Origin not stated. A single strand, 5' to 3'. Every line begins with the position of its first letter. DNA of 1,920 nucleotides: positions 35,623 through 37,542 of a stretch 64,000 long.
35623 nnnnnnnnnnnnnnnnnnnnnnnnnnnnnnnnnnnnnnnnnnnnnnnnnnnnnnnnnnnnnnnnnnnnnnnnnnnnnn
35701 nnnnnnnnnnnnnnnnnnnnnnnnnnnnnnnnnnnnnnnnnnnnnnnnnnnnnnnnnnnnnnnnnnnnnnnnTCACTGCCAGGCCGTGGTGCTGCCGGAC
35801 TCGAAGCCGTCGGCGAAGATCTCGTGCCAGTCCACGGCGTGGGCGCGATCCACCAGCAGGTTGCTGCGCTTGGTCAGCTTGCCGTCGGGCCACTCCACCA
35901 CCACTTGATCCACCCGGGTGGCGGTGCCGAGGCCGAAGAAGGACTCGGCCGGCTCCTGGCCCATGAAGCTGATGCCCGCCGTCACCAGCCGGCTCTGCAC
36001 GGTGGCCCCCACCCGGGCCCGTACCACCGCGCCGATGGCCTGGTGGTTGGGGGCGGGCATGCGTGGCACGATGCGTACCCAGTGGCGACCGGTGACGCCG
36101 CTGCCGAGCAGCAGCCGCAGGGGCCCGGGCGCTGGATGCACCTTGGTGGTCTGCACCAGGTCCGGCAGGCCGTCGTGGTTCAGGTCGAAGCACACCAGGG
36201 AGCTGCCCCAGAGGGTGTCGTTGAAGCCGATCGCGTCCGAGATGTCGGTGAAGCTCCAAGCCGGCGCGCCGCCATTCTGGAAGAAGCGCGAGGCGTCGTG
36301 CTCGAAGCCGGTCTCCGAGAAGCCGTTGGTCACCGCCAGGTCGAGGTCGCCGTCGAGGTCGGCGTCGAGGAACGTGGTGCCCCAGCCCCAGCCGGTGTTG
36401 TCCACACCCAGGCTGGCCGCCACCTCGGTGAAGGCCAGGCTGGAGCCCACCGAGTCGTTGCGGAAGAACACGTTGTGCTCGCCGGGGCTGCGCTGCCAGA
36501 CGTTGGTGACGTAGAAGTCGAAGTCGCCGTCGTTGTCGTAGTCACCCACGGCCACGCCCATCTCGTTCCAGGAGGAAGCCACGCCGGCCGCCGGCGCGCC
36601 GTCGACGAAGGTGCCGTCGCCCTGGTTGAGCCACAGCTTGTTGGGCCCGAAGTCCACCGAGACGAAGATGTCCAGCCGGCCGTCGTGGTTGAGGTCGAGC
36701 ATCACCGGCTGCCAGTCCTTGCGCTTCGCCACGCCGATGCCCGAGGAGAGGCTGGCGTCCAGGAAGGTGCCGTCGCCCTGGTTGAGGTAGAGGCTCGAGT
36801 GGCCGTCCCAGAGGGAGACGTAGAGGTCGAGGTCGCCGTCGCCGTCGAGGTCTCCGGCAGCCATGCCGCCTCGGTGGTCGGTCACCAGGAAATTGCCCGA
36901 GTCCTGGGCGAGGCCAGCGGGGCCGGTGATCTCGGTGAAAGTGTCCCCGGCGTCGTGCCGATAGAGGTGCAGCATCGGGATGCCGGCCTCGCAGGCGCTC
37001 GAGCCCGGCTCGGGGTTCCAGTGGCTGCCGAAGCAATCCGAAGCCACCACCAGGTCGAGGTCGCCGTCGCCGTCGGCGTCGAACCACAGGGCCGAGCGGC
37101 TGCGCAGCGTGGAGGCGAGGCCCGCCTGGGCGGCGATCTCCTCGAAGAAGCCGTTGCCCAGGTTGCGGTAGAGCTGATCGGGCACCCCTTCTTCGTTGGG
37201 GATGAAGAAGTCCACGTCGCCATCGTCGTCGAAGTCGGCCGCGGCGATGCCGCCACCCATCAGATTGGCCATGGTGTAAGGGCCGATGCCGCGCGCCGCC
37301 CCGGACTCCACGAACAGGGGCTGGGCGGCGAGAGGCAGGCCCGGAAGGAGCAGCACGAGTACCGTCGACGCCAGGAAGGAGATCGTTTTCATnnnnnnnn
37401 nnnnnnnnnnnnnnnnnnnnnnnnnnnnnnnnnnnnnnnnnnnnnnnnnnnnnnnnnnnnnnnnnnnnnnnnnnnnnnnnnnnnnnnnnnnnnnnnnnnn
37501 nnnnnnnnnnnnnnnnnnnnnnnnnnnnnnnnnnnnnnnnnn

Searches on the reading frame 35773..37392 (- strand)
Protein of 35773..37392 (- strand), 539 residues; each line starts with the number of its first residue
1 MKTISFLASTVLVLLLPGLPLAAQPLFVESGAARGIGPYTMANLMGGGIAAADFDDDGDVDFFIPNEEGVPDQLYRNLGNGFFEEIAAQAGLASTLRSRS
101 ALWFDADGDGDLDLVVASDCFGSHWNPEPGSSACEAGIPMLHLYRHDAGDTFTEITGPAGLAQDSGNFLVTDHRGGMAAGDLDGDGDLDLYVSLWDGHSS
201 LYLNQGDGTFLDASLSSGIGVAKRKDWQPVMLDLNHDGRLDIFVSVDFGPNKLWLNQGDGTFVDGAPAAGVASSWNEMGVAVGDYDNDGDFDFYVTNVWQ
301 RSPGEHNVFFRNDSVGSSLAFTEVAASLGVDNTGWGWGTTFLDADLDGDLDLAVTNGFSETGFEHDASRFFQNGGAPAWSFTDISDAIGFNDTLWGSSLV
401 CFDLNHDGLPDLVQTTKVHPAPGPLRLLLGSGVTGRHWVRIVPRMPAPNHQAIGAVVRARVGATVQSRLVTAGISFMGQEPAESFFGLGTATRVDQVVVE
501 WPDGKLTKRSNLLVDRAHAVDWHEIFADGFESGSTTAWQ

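Call 58: search_protein_families(library=pfam, proteins=[window:35773-37392:-], max_evalue=0.00001)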
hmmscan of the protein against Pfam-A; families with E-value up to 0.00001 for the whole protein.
window:35773-37392:- (539 aa): 3 families
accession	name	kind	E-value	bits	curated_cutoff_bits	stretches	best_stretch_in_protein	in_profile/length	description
PF13517.12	FG-GAP_3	-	7.8e-40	135.7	26.9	3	233-295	1-61/61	FG-GAP-like repeat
PF07593.17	UnbV_ASPIC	-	7.3e-15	55.1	23.4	1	452-517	1-66/68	ASPIC and UnbV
PF01839.29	FG-GAP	-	1.6e-14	53.9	22.1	0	229-255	5-27/37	FG-GAP repeat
